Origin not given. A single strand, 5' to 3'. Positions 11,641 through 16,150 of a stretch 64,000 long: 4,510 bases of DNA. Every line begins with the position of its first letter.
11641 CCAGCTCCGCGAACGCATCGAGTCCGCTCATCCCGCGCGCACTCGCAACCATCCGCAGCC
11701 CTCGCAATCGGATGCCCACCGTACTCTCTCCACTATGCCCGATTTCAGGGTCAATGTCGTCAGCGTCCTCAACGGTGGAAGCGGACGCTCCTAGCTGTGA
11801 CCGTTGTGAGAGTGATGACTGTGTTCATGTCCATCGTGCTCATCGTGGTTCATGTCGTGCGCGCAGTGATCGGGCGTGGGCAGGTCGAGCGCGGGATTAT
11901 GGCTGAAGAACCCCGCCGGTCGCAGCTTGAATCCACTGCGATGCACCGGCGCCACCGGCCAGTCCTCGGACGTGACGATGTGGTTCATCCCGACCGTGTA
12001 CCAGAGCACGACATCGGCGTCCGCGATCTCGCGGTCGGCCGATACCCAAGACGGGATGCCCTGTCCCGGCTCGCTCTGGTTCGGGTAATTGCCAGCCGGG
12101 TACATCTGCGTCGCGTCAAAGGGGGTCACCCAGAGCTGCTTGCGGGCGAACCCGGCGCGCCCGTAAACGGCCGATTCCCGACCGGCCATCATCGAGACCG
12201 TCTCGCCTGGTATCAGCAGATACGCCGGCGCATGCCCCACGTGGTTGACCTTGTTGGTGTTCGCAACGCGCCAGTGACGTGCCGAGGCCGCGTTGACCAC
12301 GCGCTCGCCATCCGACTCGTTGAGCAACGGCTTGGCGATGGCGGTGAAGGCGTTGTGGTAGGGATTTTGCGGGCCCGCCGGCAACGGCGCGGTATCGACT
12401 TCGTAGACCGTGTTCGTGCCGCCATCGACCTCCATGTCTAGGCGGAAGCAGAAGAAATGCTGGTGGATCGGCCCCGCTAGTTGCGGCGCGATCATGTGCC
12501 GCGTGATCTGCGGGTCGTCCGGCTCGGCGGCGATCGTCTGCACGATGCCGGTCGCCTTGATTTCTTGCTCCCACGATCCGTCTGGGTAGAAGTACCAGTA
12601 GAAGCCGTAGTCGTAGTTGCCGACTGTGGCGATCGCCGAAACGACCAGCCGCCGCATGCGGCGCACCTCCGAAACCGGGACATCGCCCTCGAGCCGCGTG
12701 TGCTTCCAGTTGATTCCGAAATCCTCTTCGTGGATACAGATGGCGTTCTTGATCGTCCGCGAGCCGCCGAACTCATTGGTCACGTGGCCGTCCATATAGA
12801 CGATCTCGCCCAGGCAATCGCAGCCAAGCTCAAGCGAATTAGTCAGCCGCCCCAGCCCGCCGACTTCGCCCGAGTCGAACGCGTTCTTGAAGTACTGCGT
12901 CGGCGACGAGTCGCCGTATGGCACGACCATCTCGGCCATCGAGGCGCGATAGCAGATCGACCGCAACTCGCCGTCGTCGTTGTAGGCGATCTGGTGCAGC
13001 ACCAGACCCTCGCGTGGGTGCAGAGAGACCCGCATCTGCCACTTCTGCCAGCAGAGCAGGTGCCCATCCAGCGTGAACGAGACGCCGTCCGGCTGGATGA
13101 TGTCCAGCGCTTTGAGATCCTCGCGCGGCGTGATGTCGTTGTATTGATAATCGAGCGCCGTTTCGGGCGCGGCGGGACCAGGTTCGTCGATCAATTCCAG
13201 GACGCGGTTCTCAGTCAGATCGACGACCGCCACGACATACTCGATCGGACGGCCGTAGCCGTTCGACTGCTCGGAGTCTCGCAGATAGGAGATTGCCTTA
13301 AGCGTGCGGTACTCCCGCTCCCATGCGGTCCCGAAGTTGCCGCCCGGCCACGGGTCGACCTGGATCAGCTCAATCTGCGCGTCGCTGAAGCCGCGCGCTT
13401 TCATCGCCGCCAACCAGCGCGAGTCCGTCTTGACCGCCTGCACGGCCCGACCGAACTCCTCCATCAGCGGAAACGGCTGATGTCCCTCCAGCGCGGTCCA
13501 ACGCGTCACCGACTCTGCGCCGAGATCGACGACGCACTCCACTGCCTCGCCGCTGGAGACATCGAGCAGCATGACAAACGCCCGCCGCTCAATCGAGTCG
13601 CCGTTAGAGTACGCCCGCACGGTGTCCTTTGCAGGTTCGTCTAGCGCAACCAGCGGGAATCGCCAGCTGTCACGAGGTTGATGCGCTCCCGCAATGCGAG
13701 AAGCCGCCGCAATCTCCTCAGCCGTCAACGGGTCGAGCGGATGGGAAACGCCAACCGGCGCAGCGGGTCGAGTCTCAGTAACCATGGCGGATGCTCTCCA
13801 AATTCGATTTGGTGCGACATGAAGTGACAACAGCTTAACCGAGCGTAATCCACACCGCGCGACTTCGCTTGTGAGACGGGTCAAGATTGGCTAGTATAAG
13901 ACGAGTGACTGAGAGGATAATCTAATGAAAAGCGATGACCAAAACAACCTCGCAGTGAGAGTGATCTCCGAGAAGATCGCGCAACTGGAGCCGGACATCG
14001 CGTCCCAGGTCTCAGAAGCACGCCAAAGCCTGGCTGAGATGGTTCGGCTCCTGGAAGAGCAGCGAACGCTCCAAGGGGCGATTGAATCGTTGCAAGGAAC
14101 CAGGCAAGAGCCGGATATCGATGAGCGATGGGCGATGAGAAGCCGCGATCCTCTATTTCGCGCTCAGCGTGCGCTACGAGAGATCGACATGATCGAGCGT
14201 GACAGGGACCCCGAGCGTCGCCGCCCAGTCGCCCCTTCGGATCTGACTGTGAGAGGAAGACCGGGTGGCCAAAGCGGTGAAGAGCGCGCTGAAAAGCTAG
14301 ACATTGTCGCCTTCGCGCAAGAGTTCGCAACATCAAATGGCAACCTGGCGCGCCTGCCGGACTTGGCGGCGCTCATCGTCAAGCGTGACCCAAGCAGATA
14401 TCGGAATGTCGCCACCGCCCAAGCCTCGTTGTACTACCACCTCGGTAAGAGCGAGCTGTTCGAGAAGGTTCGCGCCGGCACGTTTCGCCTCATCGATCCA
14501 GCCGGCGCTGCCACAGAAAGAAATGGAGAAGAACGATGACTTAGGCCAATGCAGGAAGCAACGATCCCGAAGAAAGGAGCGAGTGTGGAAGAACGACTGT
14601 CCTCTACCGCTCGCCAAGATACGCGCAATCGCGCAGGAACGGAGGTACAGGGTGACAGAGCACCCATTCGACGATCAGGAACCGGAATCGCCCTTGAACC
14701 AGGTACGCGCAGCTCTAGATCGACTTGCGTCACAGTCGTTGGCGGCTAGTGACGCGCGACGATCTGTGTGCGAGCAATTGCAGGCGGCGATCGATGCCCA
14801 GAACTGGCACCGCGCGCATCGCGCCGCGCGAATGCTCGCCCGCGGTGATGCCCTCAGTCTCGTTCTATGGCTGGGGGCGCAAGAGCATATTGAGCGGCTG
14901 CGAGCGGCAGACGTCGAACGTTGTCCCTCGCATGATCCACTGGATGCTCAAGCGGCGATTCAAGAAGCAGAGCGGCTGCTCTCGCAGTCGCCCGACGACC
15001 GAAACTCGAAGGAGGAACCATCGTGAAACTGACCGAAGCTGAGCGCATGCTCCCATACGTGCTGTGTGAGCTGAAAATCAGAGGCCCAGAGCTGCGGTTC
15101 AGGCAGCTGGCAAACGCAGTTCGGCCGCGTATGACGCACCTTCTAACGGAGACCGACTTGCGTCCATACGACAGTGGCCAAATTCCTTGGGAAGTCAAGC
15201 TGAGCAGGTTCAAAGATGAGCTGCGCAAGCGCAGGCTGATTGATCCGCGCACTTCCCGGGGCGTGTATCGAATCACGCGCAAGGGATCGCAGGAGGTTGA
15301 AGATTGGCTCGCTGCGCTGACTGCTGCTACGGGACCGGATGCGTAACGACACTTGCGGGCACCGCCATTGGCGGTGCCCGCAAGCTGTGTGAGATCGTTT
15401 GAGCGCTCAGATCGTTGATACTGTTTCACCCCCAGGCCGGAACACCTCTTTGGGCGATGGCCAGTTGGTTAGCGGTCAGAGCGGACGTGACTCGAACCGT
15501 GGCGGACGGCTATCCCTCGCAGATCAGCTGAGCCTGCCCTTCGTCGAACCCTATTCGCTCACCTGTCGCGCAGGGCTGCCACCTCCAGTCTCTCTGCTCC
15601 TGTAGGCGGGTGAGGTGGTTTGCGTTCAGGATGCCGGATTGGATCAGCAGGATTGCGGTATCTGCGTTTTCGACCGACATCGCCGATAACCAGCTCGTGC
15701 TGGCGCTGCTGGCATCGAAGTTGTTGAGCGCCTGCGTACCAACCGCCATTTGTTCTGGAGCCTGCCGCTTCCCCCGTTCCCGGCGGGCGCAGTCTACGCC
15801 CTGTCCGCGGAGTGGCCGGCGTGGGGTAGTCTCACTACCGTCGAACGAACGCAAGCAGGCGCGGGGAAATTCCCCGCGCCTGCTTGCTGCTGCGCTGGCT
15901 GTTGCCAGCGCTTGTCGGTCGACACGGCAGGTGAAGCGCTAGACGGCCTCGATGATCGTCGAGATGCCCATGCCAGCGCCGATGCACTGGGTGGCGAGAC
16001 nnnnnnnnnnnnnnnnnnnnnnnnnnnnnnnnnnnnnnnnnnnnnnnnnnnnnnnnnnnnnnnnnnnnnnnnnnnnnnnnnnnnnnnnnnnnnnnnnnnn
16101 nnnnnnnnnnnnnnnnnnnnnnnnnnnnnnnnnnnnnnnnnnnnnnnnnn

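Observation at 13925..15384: Low-GC three-gene island of hypothetical proteins with Mrr_N-like winged helices, translationally coupled, closed by a perfect terminator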

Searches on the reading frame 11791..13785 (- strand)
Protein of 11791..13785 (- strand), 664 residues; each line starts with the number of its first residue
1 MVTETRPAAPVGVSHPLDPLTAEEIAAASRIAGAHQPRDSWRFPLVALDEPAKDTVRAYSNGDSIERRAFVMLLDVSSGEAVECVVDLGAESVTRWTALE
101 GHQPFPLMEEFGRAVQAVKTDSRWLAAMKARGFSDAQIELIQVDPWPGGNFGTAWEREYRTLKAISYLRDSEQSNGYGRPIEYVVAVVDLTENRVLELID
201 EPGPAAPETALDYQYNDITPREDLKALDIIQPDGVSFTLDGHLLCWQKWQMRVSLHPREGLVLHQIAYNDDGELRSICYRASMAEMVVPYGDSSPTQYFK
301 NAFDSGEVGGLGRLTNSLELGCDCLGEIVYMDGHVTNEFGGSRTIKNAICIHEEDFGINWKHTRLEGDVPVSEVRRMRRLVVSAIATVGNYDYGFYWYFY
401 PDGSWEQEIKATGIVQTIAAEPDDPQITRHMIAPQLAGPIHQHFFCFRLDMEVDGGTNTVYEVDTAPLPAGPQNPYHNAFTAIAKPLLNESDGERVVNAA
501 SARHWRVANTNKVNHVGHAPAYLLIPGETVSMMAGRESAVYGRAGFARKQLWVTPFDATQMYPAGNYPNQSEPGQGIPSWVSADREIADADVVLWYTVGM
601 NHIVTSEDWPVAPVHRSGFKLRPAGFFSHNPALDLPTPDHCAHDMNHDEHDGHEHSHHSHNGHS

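Call 6: search_protein_families(library=pfam, proteins=[window:11791-13785:-], max_evalue=0.1)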
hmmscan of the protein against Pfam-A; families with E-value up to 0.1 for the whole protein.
window:11791-13785:- (664 aa): 4 families
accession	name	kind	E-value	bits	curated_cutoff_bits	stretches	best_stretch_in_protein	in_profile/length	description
PF01179.26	Cu_amine_oxid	-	1.4e-145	485.7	27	1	228-633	2-407/407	Copper amine oxidase, enzyme domain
PF21994.1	AGAO-like_N2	-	1.9e-14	54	27.4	1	21-94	1-74/76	AGAO-like N2 domain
PF02728.21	Cu_amine_oxidN3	-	1e-08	35.8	22.6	1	107-199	4-91/100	Copper amine oxidase, N3 domain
PF02727.21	Cu_amine_oxidN2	-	2.7e-08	34.4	21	1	15-98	1-86/87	Copper amine oxidase, N2 domain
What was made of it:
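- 11791..13785 (-): Copper amine oxidase gene: the conserved left anchor of the slot, divergently transcribed from P1. Pfam Cu_amine_oxid E=1.4e-145 (call 6).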

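Call 7: search_protein_families(library=padloc, proteins=[window:11791-13785:-], max_evalue=0.1)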
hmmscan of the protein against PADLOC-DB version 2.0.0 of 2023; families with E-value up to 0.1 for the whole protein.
window:11791-13785:- (664 aa): 0 families

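Call 8: search_protein_families(library=phrogs, proteins=[window:11791-13785:-], max_evalue=0.1)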
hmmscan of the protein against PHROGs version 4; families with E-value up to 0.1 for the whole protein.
window:11791-13785:- (664 aa): 0 families

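Call 28: find_related_loci(query=window:11791-13785:-, collection=genome_contigs, flank=10000)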
Query window:11791-13785:- (664 aa) in genome_contigs; peptide patterns used: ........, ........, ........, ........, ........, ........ (x = any residue, [..] = any of these).
600 stretches matched a pattern (row limit reached: there are more); 594 encode a relative of the query (tblastn E <= 1e-3); the best 80 are kept; 80 distinct loci.
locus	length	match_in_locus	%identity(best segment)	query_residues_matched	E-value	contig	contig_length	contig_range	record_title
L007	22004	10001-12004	83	1-664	0e+0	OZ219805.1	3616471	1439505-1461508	MAG: Dehalococcoidia bacterium isolate c58c6e01-4a6e-4794-97be-e35f15c585e3 genome assembly, chromosome: 3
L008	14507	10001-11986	83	1-664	0e+0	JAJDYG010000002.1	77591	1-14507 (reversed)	MAG: Dehalococcoidia bacterium isolate jk18x34bins.13 k141_86110, whole genome shotgun sequence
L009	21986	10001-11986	83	1-664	0e+0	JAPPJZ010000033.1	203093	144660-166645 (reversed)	MAG: Chloroflexota bacterium isolate RHO2_bin_60 NODE_86_length_203093_cov_12.992016, whole genome shotgun sequence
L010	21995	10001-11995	83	1-664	0e+0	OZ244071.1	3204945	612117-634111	MAG: Dehalococcoidia bacterium isolate 772cc28d-f118-45af-92c8-bcb28103da5b genome assembly, chromosome: 1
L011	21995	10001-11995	82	1-664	0e+0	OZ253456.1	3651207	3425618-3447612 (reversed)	MAG: Dehalococcoidia bacterium isolate 4ae44683-8927-4024-8904-3ea2ed4a1db5 genome assembly, chromosome: 1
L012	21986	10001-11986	82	1-664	0e+0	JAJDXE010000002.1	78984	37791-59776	MAG: Dehalococcoidia bacterium isolate jk18x25bins.9 k141_598012, whole genome shotgun sequence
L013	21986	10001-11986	67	1-664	0e+0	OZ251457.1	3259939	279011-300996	MAG: Dehalococcoidia bacterium isolate 625aef2d-bb65-4528-802e-f9b0f5c04a3f genome assembly, chromosome: 1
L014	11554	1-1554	84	146-663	0e+0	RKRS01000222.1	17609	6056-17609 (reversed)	MAG: Dehalococcoidia bacterium isolate PNGco_C_binSS7 scaffold_407, whole genome shotgun sequence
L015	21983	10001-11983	65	1-663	0e+0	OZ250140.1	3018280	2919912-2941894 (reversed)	MAG: Dehalococcoidia bacterium isolate 92aeaa82-693a-41dc-a6aa-2cafd19afa0f genome assembly, chromosome: 1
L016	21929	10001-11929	63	11-638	0e+0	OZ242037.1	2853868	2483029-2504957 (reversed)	MAG: Dehalococcoidia bacterium isolate 2a7bb1ba-5d4f-497c-a9a7-d309ef017ae2 genome assembly, chromosome: 1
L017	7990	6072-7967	49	7-641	0e+0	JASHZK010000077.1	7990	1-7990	MAG: Acidimicrobiales bacterium isolate JOPF307 JOPF_NEAR_contig_324523, whole genome shotgun sequence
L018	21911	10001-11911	48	13-645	0e+0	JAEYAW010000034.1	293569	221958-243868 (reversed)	MAG: Proteobacteria bacterium isolate OH_HDB_45 k127_270362, whole genome shotgun sequence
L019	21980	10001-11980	47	4-659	0e+0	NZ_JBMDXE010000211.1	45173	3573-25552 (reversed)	MAG: Rhodopseudomonas sp. isolate FBaRs1_18 FBaRs1_contig211, whole genome shotgun sequence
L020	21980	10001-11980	47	4-659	0e+0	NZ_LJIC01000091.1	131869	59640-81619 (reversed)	Rhodopseudomonas sp. AAP120 AAP120_Contigs_91, whole genome shotgun sequence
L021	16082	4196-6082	48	9-636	0e+0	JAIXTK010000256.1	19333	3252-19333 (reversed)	MAG: Acetobacteraceae bacterium isolate C8_MAG_00037 pond_C8_MAG_00037_000000000032, whole genome shotgun sequence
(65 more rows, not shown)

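Call 33: search_protein_families(library=pfam, proteins=[L007:7253-8536:+, L007:9132-9896:+, L008:8339-9613:+, L009:8273-9553:+, L011:7697-9490:+, L012:9005-9760:+, L015:8119-9921:+, L013:7937-9139:+, L013:6265-7497:+], max_evalue=0.01)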
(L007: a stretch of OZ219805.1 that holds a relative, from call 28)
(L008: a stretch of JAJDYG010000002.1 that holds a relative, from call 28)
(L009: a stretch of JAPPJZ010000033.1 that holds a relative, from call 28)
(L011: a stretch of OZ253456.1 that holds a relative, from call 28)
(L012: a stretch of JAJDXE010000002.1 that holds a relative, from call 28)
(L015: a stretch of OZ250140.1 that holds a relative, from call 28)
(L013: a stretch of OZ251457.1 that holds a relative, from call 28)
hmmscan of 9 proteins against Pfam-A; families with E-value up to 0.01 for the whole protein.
L007:7253-8536:+ (427 aa): 2 families
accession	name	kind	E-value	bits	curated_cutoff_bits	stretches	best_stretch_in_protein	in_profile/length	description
PF13407.12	Peripla_BP_4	-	1.6e-14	54.5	35.1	1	123-341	8-231/258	Periplasmic binding protein domain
PF00532.27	Peripla_BP_1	-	0.0074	16.2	22.2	0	123-339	11-225/281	Periplasmic binding proteins and sugar binding domain of LacI family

L007:9132-9896:+ (254 aa): 1 family
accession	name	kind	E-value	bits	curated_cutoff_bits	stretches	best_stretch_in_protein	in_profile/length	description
PF13391.12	HNH_2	-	1.4e-13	50.9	21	1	148-199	1-66/66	HNH endonuclease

L008:8339-9613:+ (424 aa): 1 family
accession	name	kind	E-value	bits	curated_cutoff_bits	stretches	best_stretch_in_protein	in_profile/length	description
PF13407.12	Peripla_BP_4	-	3.8e-13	50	35.1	1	120-347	8-231/258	Periplasmic binding protein domain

L009:8273-9553:+ (426 aa): 1 family
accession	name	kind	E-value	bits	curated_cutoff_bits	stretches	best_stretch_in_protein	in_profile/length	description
PF13407.12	Peripla_BP_4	-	4.1e-08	33.5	35.1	1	121-353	9-244/258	Periplasmic binding protein domain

L011:7697-9490:+ (597 aa): 2 families
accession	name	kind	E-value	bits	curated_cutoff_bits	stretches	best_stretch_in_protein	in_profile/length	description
PF03235.19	GmrSD_N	-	1.1e-22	81.6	33.2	1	16-254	2-198/199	GmrSD restriction endonuclease, N-terminal domain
PF07510.16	GmrSD_C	-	2.8e-17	63.4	23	1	448-587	1-138/138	GmrSD restriction endonucleases, C-terminal domain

L012:9005-9760:+ (251 aa): 1 family
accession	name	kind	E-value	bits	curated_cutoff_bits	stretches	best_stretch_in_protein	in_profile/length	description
PF13391.12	HNH_2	-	2.7e-14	53.2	21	1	145-196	1-66/66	HNH endonuclease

L015:8119-9921:+ (600 aa): 2 families
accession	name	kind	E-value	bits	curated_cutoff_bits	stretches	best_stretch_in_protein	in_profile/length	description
PF03235.19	GmrSD_N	-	2e-21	77.5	33.2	1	21-260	2-199/199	GmrSD restriction endonuclease, N-terminal domain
PF07510.16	GmrSD_C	-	3.9e-20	72.6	23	1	453-590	1-138/138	GmrSD restriction endonucleases, C-terminal domain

L013:7937-9139:+ (400 aa): 2 families
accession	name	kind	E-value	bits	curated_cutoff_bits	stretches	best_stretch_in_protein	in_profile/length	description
PF09019.17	EcoRII-C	-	9.6e-60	201.9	25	1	225-392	1-165/165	EcoRII C terminal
PF09217.15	EcoRII-N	-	2.5e-45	154.5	25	1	17-163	3-151/154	Restriction endonuclease EcoRII, N-terminal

L013:6265-7497:+ (410 aa): 1 family
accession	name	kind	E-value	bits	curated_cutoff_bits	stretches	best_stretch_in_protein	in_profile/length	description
PF00145.23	DNA_methylase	-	2.8e-80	270.6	22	1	52-383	1-321/324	C-5 cytosine-specific DNA methylase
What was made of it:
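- The slot also holds ordinary solute-binding-protein genes (call 33), so not all of its cargo is defensive.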

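Call 89: search_protein_families(library=padloc, proteins=[L007:9132-9896:+, L011:7697-9490:+, L013:7937-9139:+, L013:6265-7497:+], max_evalue=0.001)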
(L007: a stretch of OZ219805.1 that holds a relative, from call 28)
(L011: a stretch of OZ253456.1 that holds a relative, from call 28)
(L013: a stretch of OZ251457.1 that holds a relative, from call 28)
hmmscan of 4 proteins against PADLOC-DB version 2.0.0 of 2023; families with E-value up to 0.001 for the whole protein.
L007:9132-9896:+ (254 aa): 2 families
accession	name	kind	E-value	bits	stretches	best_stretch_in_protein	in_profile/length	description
PDLC04132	HNH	-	5.7e-101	335.4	1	5-253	22-274/286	-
PDLC03546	HNH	-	1.3e-32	111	2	126-253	152-279/282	Type II restriction enzyme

L011:7697-9490:+ (597 aa): 27 families (the best 25 are shown)
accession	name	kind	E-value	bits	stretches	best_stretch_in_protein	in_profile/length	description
PDLC02693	Orf5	-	2.4e-67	226.2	1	26-592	9-542/543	Orf5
PDLC04157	HEC-06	-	1.9e-50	170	1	22-593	19-556/558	-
PDLC04155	HEC-06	-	4.3e-45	152.2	1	10-593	7-559/562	-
PDLC04154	HEC-06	-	1.7e-43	147.1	1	8-592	7-564/569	-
PDLC02700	Orf5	-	3.4e-35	119.8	2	15-264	3-233/555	Orf5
PDLC02687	Orf5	-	8.8e-34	115.2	1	12-574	5-540/543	Orf5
PDLC02695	Orf5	-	2.7e-28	96.7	2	12-315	7-313/601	Orf5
PDLC03655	mREase_IV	-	7.4e-20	68.9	2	210-504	211-515/629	Type IV methyl-directed restriction enzyme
PDLC02702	Orf5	-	1.8e-19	68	2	215-593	165-542/543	Orf5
PDLC02691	Orf5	-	1.8e-19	67.8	2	205-592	200-579/579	Orf5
PDLC02692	Orf5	-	9.1e-18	62.3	2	393-586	355-550/558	Orf5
PDLC02786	SspE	-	1.9e-17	60.9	2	5-128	3-123/766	SspE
PDLC02792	SspE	-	1.4e-16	58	2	9-114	7-114/771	SspE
PDLC02701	Orf5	-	4.3e-16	56.5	1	14-304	9-298/596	Orf5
PDLC02694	Orf5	-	2.8e-15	54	2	27-288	19-274/574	Orf5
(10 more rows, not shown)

L013:7937-9139:+ (400 aa): 3 families
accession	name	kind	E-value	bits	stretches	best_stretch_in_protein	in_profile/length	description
PDLC03467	REase_II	-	2.2e-84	281.8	1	18-364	17-365/365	Type II restriction enzyme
PDLC03466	REase_II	-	1e-06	26.6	1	252-369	110-230/305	Type II restriction enzyme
PDLC03545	REase_II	-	4.8e-06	24.3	1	216-343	58-180/272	Type II restriction enzyme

L013:6265-7497:+ (410 aa): 60 families (the best 25 are shown)
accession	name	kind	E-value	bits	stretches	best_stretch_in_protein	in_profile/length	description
PDLC03361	MTase_II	-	6.1e-143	474.9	1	23-390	55-439/455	Type II methyltransferase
PDLC02653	DrmMII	-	2.7e-128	425.6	1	51-385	4-310/333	DrmMII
PDLC03733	oMTase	-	2.6e-107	357.5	1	22-387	59-457/476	orphan methyltransferase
PDLC03272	MTase_II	-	1.1e-105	352.1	1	28-392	51-394/407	Type II methyltransferase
PDLC03217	MTase_II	-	1.1e-58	197.3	2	50-223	383-545/703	Type II methyltransferase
PDLC03716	oMTase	-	4.4e-57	191.8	2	31-223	20-200/349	orphan methyltransferase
PDLC03378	MTase_II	-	1.1e-54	184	1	52-388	3-330/344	Type II methyltransferase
PDLC03242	MTase_II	-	1.5e-54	183.5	2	15-233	67-269/409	Type II methyltransferase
PDLC00034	DruM2|DruM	-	2.2e-50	169.5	2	47-223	3-187/457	DNA cytosine methylase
PDLC00026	DruM2|DruM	-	7.6e-47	158.5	1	52-389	5-319/336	DNA cytosine methylase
PDLC03234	MTase_II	-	6.7e-45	152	2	51-232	4-184/375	Type II methyltransferase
PDLC03286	MTase_II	-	3.2e-43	145.7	1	53-222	2-168/185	Type II methyltransferase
PDLC03734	oMTase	-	5e-43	145.7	2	52-224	4-170/444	orphan methyltransferase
PDLC03326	MTase_II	-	2.8e-41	140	2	54-228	7-181/412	Type II methyltransferase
PDLC00033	DruM2|DruM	-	9.3e-41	138.3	2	44-229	14-197/368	DNA cytosine methylase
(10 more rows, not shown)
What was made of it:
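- PADLOC recognises the three of these occupants tested, L007 HNH, L011 GmrSD and L013 EcoRII plus Dcm (call 89).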

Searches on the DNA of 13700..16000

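Call 84: search_rna_families(source=window, start=13700, end=16000, threshold=evalue, max_evalue=1)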
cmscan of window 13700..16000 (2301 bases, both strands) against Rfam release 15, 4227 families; matches with E-value up to 1: 4.
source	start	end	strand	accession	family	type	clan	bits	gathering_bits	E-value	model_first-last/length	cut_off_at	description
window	15851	15887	+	RF04002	MIR6143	Gene; miRNA;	-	22.6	75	0.32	27-63/89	no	MIR6143 microRNA precursor family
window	15851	15887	-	RF04002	MIR6143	Gene; miRNA;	-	22.6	75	0.32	27-63/89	no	MIR6143 microRNA precursor family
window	14717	14765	+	RF03934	mir-m107-1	Gene; miRNA;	-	21.5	83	0.81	1-65/65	no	mir-m107-1 microRNA precursor family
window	13931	13991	+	RF01144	sR17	Gene; snRNA; snoRNA; CD-box;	-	17.1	36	0.62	1-55/55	no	Small nucleolar RNA sR17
